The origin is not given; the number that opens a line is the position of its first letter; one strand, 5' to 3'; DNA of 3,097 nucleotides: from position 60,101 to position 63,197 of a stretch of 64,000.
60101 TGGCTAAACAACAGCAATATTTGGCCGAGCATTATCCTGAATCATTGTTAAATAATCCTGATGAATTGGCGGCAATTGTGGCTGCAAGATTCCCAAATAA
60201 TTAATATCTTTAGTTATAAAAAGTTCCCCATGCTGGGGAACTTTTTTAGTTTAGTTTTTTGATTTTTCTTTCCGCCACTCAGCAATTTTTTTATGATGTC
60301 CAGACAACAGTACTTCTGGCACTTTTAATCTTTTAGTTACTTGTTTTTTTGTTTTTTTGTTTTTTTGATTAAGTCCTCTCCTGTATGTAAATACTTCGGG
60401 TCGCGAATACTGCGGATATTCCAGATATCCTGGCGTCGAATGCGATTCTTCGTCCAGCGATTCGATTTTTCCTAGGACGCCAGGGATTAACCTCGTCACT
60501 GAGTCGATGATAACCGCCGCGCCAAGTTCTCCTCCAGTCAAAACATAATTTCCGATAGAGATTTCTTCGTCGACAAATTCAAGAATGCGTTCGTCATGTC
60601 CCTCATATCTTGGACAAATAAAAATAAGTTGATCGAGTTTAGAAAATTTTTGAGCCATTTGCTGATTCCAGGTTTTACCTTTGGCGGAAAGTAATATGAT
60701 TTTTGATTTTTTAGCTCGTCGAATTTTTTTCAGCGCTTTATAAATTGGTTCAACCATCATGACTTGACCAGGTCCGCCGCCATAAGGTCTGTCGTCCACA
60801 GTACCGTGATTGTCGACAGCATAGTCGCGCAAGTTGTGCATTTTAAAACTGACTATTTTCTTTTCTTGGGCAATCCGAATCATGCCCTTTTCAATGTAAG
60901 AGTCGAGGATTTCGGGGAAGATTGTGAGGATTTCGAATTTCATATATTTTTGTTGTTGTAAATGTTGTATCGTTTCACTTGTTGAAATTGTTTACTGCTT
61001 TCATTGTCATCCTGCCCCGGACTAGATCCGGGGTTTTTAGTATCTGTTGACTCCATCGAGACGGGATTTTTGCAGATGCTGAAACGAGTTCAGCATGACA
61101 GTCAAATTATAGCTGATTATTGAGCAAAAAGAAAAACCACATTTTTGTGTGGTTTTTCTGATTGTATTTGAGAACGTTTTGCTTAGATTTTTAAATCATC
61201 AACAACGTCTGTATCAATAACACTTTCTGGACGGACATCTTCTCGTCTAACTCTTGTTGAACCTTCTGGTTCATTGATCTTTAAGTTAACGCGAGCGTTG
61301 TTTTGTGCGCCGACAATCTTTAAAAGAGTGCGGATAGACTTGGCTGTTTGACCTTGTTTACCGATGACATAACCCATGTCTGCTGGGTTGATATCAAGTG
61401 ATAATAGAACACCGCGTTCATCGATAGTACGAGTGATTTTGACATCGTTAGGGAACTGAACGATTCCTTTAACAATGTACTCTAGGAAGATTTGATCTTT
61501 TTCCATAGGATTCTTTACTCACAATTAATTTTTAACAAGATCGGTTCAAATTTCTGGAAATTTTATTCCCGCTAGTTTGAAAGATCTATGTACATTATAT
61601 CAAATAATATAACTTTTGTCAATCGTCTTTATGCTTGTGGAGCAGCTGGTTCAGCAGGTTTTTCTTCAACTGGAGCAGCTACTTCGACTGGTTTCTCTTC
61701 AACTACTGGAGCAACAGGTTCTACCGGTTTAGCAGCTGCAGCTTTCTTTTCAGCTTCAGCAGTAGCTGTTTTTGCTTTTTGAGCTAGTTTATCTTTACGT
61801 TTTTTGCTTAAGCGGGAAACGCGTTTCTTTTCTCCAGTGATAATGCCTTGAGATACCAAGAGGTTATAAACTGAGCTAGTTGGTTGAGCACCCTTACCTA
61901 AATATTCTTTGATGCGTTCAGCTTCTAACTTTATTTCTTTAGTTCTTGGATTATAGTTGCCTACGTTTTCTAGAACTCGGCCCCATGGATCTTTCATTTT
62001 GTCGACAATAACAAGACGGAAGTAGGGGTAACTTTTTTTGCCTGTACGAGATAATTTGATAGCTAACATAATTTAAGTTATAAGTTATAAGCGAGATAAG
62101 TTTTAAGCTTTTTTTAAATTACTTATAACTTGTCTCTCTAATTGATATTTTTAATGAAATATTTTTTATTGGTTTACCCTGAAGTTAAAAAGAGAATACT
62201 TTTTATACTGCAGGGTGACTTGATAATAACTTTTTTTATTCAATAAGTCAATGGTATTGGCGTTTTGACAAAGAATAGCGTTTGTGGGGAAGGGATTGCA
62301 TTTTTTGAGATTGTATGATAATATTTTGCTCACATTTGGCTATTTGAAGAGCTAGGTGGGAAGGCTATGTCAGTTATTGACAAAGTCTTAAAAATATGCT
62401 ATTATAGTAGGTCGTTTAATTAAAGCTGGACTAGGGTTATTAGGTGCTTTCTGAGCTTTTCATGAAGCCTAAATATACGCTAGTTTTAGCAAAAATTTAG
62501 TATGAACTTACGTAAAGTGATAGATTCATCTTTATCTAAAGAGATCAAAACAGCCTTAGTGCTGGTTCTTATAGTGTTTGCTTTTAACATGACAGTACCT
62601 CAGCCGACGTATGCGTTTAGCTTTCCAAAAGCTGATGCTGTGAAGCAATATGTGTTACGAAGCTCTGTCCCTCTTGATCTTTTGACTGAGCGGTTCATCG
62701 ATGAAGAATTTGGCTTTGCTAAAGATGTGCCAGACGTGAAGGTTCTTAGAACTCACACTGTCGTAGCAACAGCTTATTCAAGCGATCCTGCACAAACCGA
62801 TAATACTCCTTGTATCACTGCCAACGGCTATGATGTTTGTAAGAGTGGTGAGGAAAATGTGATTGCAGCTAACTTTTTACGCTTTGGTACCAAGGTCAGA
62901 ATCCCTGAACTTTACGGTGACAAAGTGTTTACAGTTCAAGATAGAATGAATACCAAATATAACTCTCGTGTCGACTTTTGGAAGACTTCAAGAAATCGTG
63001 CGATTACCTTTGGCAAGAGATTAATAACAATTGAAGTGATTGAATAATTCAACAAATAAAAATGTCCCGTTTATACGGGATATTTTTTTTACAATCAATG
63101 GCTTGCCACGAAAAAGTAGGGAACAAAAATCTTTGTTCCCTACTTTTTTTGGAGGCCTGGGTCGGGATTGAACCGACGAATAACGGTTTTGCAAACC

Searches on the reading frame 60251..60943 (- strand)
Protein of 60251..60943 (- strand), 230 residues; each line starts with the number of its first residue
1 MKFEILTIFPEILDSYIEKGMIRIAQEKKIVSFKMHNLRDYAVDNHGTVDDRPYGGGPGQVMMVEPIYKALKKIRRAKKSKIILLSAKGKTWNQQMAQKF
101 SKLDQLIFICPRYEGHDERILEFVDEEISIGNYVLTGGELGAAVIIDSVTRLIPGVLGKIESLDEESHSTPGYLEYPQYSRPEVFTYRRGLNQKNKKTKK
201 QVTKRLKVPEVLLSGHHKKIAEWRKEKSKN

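Call 86: search_protein_families(library=pfam, proteins=[window:60251-60943:-], max_evalue=0.001)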
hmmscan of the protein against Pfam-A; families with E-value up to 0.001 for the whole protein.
window:60251-60943:- (230 aa): 1 family
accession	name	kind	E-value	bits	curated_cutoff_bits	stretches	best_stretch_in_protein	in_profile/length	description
PF01746.26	tRNA_m1G_MT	-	7.7e-57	192.6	27.3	1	25-228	4-186/195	tRNA (Guanine-1)-methyltransferase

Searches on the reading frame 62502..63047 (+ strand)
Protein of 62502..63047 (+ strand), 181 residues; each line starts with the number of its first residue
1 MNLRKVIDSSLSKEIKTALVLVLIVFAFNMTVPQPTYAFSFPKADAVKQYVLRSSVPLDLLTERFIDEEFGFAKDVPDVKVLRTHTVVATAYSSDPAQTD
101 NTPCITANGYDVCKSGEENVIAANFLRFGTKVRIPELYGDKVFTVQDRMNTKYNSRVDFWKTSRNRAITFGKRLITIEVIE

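Call 63: find_encoding_contigs(protein=window:62502-63047:+, flank=10000, max_places=3)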
Protein window:62502-63047:+ (181 aa): 11 contigs read that carry it; 3 places shown.
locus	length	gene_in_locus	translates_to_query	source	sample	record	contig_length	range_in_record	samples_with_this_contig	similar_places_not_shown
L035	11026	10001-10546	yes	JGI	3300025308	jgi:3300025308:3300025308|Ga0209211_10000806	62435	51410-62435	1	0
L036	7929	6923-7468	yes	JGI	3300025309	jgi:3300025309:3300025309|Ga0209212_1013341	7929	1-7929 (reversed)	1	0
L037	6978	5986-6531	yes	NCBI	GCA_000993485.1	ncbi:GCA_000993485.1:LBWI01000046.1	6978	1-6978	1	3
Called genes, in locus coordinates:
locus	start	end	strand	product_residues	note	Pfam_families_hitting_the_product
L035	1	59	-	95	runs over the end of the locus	-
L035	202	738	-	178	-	PF12294:DUF3626 (weak)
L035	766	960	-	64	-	-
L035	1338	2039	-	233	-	PF01545:Cation_efflux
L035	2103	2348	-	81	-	PF01545:Cation_efflux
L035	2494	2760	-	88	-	PF01541:GIY-YIG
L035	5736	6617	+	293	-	-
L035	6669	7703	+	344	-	-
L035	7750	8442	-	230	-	PF01746:tRNA_m1G_MT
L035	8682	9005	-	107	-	PF13083:KH_KhpA-B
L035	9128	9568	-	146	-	PF00886:Ribosomal_S16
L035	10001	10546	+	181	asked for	-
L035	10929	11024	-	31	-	?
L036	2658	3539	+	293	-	-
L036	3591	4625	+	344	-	-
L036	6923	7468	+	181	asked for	-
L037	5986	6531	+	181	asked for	-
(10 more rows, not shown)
